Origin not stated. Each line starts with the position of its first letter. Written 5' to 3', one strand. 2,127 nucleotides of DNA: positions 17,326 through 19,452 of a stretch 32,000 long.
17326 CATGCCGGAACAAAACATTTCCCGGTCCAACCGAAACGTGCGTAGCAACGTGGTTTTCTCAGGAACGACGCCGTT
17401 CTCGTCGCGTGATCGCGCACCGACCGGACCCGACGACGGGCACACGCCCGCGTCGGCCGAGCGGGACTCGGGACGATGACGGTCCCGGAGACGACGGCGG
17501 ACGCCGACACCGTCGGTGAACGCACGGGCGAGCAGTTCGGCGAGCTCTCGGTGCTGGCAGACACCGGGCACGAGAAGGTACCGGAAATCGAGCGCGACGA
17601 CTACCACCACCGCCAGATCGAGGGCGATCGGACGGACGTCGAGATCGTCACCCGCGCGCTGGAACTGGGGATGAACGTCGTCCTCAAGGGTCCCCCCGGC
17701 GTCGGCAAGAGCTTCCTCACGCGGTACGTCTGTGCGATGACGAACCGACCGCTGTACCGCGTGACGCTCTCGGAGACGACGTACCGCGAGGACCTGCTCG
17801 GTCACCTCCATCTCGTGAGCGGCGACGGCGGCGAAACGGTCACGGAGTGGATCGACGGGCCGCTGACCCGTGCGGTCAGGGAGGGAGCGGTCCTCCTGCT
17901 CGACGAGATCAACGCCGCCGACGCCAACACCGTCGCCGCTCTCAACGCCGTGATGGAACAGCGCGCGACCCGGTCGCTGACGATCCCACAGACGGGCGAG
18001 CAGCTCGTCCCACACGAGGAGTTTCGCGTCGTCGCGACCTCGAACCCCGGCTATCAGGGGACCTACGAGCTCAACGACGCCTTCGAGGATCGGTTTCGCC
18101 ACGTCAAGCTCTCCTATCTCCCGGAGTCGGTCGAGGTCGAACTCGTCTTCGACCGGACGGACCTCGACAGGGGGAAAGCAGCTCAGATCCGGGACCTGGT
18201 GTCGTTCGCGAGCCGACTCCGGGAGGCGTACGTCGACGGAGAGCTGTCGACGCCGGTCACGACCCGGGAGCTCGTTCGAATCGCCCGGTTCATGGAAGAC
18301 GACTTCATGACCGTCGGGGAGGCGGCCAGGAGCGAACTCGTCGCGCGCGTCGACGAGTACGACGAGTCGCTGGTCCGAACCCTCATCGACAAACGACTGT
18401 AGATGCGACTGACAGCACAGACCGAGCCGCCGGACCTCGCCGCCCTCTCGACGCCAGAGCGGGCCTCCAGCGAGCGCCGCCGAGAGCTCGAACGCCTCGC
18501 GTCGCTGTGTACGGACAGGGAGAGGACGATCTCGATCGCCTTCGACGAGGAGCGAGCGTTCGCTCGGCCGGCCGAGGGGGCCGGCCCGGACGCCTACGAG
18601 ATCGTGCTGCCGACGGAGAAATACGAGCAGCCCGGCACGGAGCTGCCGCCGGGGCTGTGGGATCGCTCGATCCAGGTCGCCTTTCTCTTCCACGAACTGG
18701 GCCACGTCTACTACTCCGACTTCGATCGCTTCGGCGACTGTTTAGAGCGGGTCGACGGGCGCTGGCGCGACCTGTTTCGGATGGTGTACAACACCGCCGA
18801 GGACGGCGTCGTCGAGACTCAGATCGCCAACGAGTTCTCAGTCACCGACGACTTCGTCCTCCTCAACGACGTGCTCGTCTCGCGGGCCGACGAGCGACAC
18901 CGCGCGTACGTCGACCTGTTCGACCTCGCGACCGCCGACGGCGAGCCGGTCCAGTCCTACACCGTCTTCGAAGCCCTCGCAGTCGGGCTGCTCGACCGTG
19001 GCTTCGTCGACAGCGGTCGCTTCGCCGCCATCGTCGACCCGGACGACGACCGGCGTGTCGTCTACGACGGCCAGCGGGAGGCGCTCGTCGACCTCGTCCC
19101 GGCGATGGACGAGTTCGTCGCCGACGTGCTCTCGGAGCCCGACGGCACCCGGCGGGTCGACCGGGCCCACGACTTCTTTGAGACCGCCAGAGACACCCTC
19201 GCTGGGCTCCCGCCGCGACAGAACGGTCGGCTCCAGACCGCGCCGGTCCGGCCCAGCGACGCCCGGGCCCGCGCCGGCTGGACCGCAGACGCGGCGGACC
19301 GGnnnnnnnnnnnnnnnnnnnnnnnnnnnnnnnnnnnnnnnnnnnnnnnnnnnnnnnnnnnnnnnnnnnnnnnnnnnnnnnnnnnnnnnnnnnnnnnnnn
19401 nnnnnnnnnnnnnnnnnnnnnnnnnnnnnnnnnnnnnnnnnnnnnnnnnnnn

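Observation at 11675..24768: Candidate multi-component system: HEAT-kinase divergent from kinase-propeller, CbbQ/NorQ-type AAA+, HExxH-VWA and a 1485-aa HEAT protein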

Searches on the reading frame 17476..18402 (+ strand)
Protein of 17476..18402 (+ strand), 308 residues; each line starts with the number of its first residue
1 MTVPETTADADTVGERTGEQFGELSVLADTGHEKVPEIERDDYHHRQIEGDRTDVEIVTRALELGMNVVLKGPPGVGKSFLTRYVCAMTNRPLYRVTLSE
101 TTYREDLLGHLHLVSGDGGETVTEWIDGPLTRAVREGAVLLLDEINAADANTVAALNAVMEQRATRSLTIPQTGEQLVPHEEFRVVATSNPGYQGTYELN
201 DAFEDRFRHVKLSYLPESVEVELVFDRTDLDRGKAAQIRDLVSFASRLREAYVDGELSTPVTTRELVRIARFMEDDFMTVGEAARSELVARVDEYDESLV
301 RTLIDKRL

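Call 4: search_protein_families(library=pfam, proteins=[window:17476-18402:+], max_evalue=0.01)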
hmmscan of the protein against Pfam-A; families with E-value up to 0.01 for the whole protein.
window:17476-18402:+ (308 aa): 14 families
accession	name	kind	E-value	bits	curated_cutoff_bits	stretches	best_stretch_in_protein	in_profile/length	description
PF07728.20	AAA_5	-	8.1e-30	104.1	22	1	67-207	1-139/139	AAA domain (dynein-related subfamily)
PF07726.17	AAA_3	-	1.5e-13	51.3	27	1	68-207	2-129/131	ATPase family associated with various cellular activities (AAA)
PF00004.35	AAA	-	5.7e-09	37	21.2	1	68-207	1-123/131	ATPase family associated with various cellular activities (AAA)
PF20030.5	bpMoxR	-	9.3e-06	25.3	27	1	55-167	21-128/205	MoxR domain in the MoxR-vWA-beta-propeller ternary systems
PF00493.29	MCM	-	1.8e-05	24.4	23.3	1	66-203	58-184/224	MCM P-loop domain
PF13191.12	AAA_16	-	1.9e-05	25.6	32.6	1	66-163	25-159/167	AAA ATPase domain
PF01078.27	Mg_chelatase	-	2.4e-05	24.3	20.3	0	48-88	5-45/207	Magnesium chelatase, subunit ChlI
PF08406.16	CbbQ_C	-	5.6e-05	23.7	20.6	1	220-293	1-69/85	CbbQ/NirQ/NorQ C-terminal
PF13401.12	AAA_22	-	8.8e-05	23.3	27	1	68-159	8-107/130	AAA domain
PF00158.32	Sigma54_activat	-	0.00012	22.2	20.2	1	55-194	12-146/168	Sigma-54 interaction domain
PF13604.12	AAA_30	-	0.00039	20.6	27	1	61-166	13-118/191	AAA domain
PF01695.23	IstB_IS21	-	0.0018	18.3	24.1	1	65-161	92-180/238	IstB-like ATP binding protein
PF12774.13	AAA_6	-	0.0027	17.2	25.2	0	156-213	108-165/327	Hydrolytic ATP binding site of dynein motor region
PF13671.12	AAA_33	-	0.0075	17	27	0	68-168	2-101/143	AAA domain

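Call 5: search_protein_families(library=ncbifam, proteins=[window:17476-18402:+], max_evalue=0.01)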
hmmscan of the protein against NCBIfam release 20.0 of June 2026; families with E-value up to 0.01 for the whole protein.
window:17476-18402:+ (308 aa): 14 families
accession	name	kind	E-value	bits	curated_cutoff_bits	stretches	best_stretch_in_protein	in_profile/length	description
TIGR02640.1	gas_vesic_GvpN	equivalog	2.4e-23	83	266.8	1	59-249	15-216/262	gas vesicle protein GvpN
TIGR01650.1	PD_CobS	equivalog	4.2e-21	75.4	558.55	1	35-302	30-309/327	cobaltochelatase subunit CobS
NF047784.1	MadB_ATPase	equivalog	4.6e-11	42.4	475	1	133-253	133-245/298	MadB family AAA-type ATPase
NF040873.1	AztA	equivalog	0.00047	19.8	220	0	134-170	135-172/191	zinc ABC transporter ATP-binding protein AztA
TIGR00368.1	TIGR00368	hypoth_equivalog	0.00049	18.8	362.4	0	42-87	188-233/499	YifB family Mg chelatase-like AAA ATPase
TIGR00763.1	lon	equivalog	0.00054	18.5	608.05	1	68-146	356-430/795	endopeptidase La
TIGR02639.1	ClpA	equivalog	0.00064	18.1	993.15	1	68-194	490-609/734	ATP-dependent Clp protease ATP-binding subunit ClpA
NF008457.0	PRK11331.1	equivalog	0.0019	17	637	1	52-86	181-215/459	5-methylcytosine-specific restriction enzyme subunit McrB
NF003069.1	PRK03992.1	subfamily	0.0024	17.1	500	1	67-153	167-241/379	proteasome-activating nucleotidase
TIGR00764.1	lon_rel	equivalog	0.0025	16.5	516.6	1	39-87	11-59/608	ATP-dependent protease LonB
NF047748.1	PrtsmActNtasePan1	equivalog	0.0046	16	750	1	66-150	183-255/405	proteasome-activating nucleotidase Pan1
NF038214.1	IS21_help_AAA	equivalog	0.0053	16.5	200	1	63-115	88-137/232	IS21-like element helper ATPase IstB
TIGR01242.2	TIGR01242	subfamily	0.0084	15.1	500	0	67-153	150-224/362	proteasome-activating nucleotidase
NF047747.1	PrtsmActNtasePan2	equivalog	0.0091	15.3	700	0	65-151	185-259/397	proteasome-activating nucleotidase Pan2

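Call 8: find_encoding_contigs(protein=window:17476-18402:+, flank=10000, max_places=6)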
Protein window:17476-18402:+ (308 aa): 10 contigs read that carry it; 6 places shown.
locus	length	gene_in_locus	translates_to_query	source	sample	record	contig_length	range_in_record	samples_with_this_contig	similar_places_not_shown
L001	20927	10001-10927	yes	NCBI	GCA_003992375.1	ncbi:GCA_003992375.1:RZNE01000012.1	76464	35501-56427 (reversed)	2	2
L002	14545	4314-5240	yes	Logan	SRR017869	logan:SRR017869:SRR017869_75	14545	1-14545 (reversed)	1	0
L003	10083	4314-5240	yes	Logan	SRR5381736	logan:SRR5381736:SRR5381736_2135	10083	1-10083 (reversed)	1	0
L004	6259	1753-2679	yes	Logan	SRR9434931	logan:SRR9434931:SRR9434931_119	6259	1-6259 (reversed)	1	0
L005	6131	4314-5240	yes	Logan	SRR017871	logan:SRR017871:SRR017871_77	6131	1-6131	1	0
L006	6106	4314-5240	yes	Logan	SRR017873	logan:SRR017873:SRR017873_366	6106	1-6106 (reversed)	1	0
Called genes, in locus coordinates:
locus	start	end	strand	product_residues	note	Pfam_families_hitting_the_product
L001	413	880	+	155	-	-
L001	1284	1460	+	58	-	PF20586:DUF6788 (weak)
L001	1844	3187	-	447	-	PF05673:DUF815 (weak), PF20703:nSTAND1 (weak), PF01637:ATPase_2 (weak), PF13191:AAA_16, PF00004:AAA, PF13401:AAA_22, PF22703:Cdc6_lid, PF09079:WHD_Cdc6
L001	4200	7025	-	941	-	-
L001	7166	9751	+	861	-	PF00069:Pkinase, PF07714:PK_Tyr_Ser-Thr, PF01011:PQQ (faint), PF13360:PQQ_2, PF13570:Beta-prop_ACSF4, PF13360:PQQ_2, PF13570:Beta-prop_ACSF4 (weak), PF13360:PQQ_2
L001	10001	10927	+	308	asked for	PF00493:MCM (faint), PF20030:bpMoxR (weak), PF00004:AAA, PF07726:AAA_3, PF07728:AAA_5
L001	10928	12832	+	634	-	PF13519:VWA_2 (weak)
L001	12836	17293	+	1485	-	PF02985:HEAT (faint), PF22928:INTS1_R4 (faint), PF01602:Adaptin_N (faint), PF12717:Cnd1 (faint), PF23227:HEAT_MROH2B_C (faint), PF20168:PDS5 (weak), PF13513:HEAT_EZ (weak), PF13646:HEAT_2 (weak), +2 more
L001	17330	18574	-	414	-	PF01384:PHO4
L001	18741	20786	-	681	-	PF00069:Pkinase, PF07714:PK_Tyr_Ser-Thr, PF02082:Rrf2 (faint), PF03444:WHD_HrcA (faint), PF00111:Fer2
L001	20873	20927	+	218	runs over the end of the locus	-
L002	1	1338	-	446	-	?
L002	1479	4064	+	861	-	PF00069:Pkinase, PF07714:PK_Tyr_Ser-Thr, PF01011:PQQ (faint), PF13360:PQQ_2, PF13570:Beta-prop_ACSF4, PF13360:PQQ_2, PF13570:Beta-prop_ACSF4 (weak), PF13360:PQQ_2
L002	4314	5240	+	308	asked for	PF00493:MCM (faint), PF20030:bpMoxR (weak), PF00004:AAA, PF07726:AAA_3, PF07728:AAA_5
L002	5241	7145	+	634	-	PF13519:VWA_2 (weak)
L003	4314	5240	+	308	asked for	PF00493:MCM (faint), PF20030:bpMoxR (weak), PF00004:AAA, PF07726:AAA_3, PF07728:AAA_5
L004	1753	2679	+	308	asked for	PF00493:MCM (faint), PF20030:bpMoxR (weak), PF00004:AAA, PF07726:AAA_3, PF07728:AAA_5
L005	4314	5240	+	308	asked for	PF00493:MCM (faint), PF20030:bpMoxR (weak), PF00004:AAA, PF07726:AAA_3, PF07728:AAA_5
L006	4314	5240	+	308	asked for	PF00493:MCM (faint), PF20030:bpMoxR (weak), PF00004:AAA, PF07726:AAA_3, PF07728:AAA_5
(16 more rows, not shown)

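Call 26: search_solved_structures(query=window:17476-18402:+, max_evalue=0.001)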
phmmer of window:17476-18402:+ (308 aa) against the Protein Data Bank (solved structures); distinct sequences matched with E-value up to 0.001: 16.
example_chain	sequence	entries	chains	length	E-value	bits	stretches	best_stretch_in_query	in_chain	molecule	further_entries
6or5_A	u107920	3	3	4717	3.3e-77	262.9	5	36-223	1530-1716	Midasin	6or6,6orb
6i27_A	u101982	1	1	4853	2.4e-74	253.5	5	56-213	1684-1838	Midasin,Midasin,Midasin,Midasin,Midasin,Midasin,Midasin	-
6i26_A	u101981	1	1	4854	2.4e-74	253.5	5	56-213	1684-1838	Midasin,Midasin,Midasin,Midasin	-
6hyp_A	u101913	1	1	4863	2.4e-74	253.4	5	56-213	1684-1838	Midasin,Midasin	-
5jcs_s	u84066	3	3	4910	2.6e-74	253.3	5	56-213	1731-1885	Midasin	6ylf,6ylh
9qhd_A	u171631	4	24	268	9.9e-27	97.2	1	54-305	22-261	Nitric oxide reductase NorQ protein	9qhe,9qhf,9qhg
9qh4_A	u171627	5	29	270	1.4e-26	96.7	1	55-271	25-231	Protein NorQ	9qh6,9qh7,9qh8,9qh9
5c3c_A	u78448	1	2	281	2.1e-25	92.9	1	47-261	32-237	CbbQ/NirQ/NorQ domain protein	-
6l1q_C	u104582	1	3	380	2e-23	86.4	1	55-293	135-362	CbbQ protein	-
9ujv_A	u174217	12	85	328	2.2e-20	76.4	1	31-301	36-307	Cobaltochelatase subunit CobS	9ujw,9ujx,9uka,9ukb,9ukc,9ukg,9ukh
9udk_A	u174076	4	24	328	5.9e-20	75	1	31-301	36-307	Cobaltochelatase subunit CobS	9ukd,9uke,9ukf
2r44_A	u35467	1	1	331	6.9e-07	32.1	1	62-228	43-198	Uncharacterized protein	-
3j67_A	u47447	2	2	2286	0.00028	23.5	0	137-226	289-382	Dynein motor domain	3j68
5vh9_A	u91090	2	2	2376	0.00033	23.3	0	137-226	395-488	Dynein heavy chain, cytoplasmic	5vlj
3qmz_A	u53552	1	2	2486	0.00038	23.1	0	137-226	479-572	Cytoplasmic dynein heavy chain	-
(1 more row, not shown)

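Call 27: search_protein_families(library=padloc, proteins=[window:17476-18402:+], max_evalue=0.001)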
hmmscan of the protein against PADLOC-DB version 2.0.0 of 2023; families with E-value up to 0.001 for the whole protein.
window:17476-18402:+ (308 aa): 2 families
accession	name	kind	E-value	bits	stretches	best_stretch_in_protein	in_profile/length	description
PDLC04140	mad8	-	0.00039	18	1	55-296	17-201/314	mads_8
PDLC03920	MkoA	-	0.00041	16.7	1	50-83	616-649/1112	-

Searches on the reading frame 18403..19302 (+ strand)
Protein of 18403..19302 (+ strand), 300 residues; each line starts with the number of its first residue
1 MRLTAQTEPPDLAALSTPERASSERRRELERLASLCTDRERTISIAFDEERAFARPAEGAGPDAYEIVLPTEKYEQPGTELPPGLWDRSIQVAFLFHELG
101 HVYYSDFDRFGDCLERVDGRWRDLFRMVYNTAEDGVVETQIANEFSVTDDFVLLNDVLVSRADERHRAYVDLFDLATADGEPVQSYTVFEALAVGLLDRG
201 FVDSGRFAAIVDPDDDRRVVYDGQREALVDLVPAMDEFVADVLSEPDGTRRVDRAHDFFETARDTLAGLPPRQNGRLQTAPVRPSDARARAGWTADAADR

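Call 45: predict_structure(alignment_id=A2)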
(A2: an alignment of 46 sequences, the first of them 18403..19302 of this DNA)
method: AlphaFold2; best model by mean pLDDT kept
length: 300 residues; sequences in the alignment: 46
mean_pLDDT: 89.5   pTM: 0.86
mean pLDDT of the five models: 89.5, 89.1, 88.9, 88.8, 88.0
residues with pLDDT >= 90: 202; 70-90: 79; 50-70: 19; < 50: 0
segments of 3 or more residues with pLDDT < 50: none
pLDDT, mean of each block of 10 residues (from residue 1): 71 60 90 92 92 88 91 81 87 95 94 96 95 94 92 92 91 82 94 95 95 95 96 98 95 98 97 90 70 82
secondary structure, 60 per line:
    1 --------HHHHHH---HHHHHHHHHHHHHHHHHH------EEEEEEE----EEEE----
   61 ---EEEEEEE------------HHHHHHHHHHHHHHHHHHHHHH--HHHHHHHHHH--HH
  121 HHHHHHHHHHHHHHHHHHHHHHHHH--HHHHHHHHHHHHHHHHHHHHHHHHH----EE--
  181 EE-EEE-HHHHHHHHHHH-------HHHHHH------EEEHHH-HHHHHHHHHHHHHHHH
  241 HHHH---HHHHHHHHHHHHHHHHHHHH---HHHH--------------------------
elements in order: H9-14 H18-35 E42-48 E53-56 E64-70 H83-104 H107-116 H119-145 H148-172 E184-186 H188-198 H206-211 E218-220 H225-244 H248-267 H271-274

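Call 47: fold_search(model_id=the predicted structure, library=pdb)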
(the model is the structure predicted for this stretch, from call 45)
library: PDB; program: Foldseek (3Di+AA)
matches with E <= 10: 187; with E <= 0.001: 0
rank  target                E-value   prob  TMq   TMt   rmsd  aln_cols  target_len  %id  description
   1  1rke_B                5.6e-01  0.14  0.18  0.27  14.5       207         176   10  Human vinculin head (1-258) in complex with human vinculin tail (879-1066) (released 2004-01-13)
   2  4fgm                  5.9e-01  0.12  0.23  0.15  12.4       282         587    8  Crystal structure of the aminopeptidase N family protein Q5QTY1 from Idiomarina loihiensis. Northeast Structural Genomic (released 2012-08-01)
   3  3wtr                  6.2e-01  0.28  0.19  0.36  13.9       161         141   13  Crystal structure of E. coli YfcM bound to Co(II) (released 2015-04-01)
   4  3crj_A                6.5e-01  0.11  0.15  0.21  13.0       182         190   13  Crystal structure of a TetR transcription regulator from Haloarcula marismortui ATCC 43049 (released 2008-04-22)
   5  4pdn                  7.6e-01  0.28  0.20  0.37  13.9       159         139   13  Crystal structure of E. coli YfcM (released 2015-03-04)
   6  6o6n                  9.4e-01  0.10  0.17  0.24  14.8       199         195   17  Structure of the regulator FasR from Mycobacterium tuberculosis in complex with C20-CoA (released 2020-03-11)
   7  3iuk_B                1.0e+00  0.12  0.26  0.17  15.6       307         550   10  Crystal structure of putative bacterial protein of unknown function (DUF885, PF05960.1, ) from Arthrobacter aurescens  (released 2009-10-27)
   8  2np5_D                1.1e+00  0.16  0.23  0.35   8.8       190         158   12  Crystal structure of a transcriptional regulator (RHA1_ro04179) from Rhodococcus sp. Rha1. (released 2006-11-28)
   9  5q11_A                1.2e+00  0.02  0.11  0.14  16.5       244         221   10  Ligand binding to FARNESOID-X-RECEPTOR (released 2017-07-05)
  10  4uos                  1.6e+00  0.05  0.14  0.20  15.9       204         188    8  Thermodynamic hyperstability in parametrically designed helical bundles (released 2014-11-05)
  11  3br5_E                1.9e+00  0.08  0.20  0.27  11.3       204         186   11  Crystal Structure of the Complex of Rhodamine 6G Bound to QacR(E90Q), a Mutant of a Multidrug Binding Transcriptional  (released 2008-12-23)
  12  3eup_A                2.0e+00  0.08  0.20  0.27  10.7       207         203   10  The crystal structure of the transcriptional regulator, TetR family from Cytophaga hutchinsonii (released 2008-11-25)
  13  5wm9_D                2.1e+00  0.04  0.14  0.19  14.3       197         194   13  Crystal Structure of TetR family regulator Rv0078 from Mycobacterium tuberculosis (released 2018-07-04)
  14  6hry_B                2.1e+00  0.04  0.15  0.18  14.0       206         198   12  EthR2 in complex with compound 3 (BDM72719) (released 2019-02-27)
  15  3crj_D                2.2e+00  0.06  0.15  0.21  13.3       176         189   14  Crystal structure of a TetR transcription regulator from Haloarcula marismortui ATCC 43049 (released 2008-04-22)
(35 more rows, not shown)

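Call 87: fold_search(model_id=the predicted structure, library=viral)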
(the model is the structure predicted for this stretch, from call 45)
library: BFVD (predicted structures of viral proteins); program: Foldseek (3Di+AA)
matches with E <= 10: 216; with E <= 0.001: 10
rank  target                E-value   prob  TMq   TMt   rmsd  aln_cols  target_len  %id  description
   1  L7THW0                9.7e-16  1.00  0.78  0.33   5.9       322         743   25  von Willebrand factor type A [Haloarcula vallismortis tailed virus 1]
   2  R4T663                6.4e-07  1.00  0.53  0.45   7.2       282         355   18  Uncharacterized protein [Haloarcula hispanica tailed virus 2]
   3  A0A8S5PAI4            1.3e-05  1.00  0.48  0.24   8.1       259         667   15  Cobalamin biosynthesis protein [Siphoviridae sp. ctmpG14]
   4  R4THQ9                2.1e-05  1.00  0.55  0.23   6.5       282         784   19  VWFA domain-containing protein [Haloarcula californiae tailed virus 2]
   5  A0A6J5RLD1            3.3e-05  1.00  0.45  0.22   9.7       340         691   14  VWFA domain containing protein [uncultured Caudovirales phage]
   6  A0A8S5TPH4            3.5e-05  1.00  0.44  0.25  10.0       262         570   18  VWFA domain-containing protein [Podoviridae sp. ct2iq11]
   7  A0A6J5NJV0            1.5e-04  1.00  0.50  0.23  11.0       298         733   14  Cobalt chelatase, CobT subunit [uncultured Caudovirales phage]
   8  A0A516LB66            2.0e-04  1.00  0.51  0.40   8.7       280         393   14  (no name in the UniProt tables at hand)
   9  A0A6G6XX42            5.6e-04  1.00  0.45  0.22   7.5       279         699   14  (no name in the UniProt tables at hand)
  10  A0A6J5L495            7.3e-04  1.00  0.52  0.27   8.8       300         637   14  VWFA domain containing protein [uncultured Caudovirales phage]
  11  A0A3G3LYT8            1.1e-03  1.00  0.48  0.27   5.6       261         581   10  Uncharacterized protein [Brevibacterium phage Cantare]
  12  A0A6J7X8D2            1.1e-03  1.00  0.42  0.23   7.9       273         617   10  Cobalamin biosynthesis protein CobT VWA domain containing protein [uncultured Caudovirales phage]
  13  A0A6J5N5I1            1.9e-03  1.00  0.44  0.21  13.2       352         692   11  VWFA domain containing protein [uncultured Caudovirales phage]
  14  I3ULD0                1.1e-02  0.98  0.35  0.17  10.3       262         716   12  (no name in the UniProt tables at hand)
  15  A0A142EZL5            1.4e-02  1.00  0.42  0.18   6.2       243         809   13  (no name in the UniProt tables at hand)
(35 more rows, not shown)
